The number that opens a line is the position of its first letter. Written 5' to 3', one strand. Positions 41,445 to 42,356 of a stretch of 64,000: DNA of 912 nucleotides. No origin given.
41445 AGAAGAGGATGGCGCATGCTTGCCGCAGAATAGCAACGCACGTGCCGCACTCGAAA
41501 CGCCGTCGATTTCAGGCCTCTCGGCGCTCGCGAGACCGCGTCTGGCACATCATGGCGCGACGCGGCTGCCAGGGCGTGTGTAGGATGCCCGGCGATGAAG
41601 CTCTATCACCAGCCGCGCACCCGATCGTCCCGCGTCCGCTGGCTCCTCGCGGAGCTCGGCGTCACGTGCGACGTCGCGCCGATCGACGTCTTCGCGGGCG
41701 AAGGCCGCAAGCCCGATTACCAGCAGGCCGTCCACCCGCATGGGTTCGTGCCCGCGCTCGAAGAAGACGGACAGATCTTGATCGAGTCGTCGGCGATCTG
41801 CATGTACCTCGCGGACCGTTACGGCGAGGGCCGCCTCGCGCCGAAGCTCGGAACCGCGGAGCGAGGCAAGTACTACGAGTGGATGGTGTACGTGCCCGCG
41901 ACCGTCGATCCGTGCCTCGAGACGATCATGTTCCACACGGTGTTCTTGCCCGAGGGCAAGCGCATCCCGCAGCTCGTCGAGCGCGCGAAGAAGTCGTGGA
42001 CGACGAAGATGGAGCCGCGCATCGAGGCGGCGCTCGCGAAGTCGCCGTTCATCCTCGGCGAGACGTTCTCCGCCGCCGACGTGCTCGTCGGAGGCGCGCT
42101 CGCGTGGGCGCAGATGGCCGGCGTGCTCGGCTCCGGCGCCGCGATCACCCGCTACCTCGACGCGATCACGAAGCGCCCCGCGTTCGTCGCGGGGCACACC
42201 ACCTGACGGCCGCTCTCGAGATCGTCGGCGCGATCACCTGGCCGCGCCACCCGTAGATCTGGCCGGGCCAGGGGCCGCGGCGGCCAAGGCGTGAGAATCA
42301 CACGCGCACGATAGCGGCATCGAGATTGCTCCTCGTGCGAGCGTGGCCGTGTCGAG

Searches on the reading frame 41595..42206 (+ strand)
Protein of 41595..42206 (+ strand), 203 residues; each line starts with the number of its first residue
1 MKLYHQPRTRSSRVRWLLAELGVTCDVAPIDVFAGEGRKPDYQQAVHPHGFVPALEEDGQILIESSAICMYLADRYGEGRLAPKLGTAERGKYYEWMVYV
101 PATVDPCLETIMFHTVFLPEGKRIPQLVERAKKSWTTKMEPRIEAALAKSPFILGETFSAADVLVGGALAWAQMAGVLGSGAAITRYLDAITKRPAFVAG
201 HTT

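Call 36: search_protein_families(library=pfam, proteins=[window:41595-42206:+], max_evalue=0.001)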
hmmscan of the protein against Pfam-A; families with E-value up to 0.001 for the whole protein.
window:41595-42206:+ (203 aa): 4 families
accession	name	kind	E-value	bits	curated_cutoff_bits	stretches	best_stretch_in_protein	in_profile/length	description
PF13417.12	GST_N_3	-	1.9e-14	54.1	22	1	11-78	10-73/75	Glutathione S-transferase, N-terminal domain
PF02798.26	GST_N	-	1.2e-13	51.6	20.9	1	1-73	3-75/76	Glutathione S-transferase, N-terminal domain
PF13409.12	GST_N_2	-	5.5e-12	46.6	25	1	11-74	5-69/70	Glutathione S-transferase, N-terminal domain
PF13410.11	GST_C_2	-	8.3e-07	29.5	24.9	1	142-177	17-52/69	Glutathione S-transferase, C-terminal domain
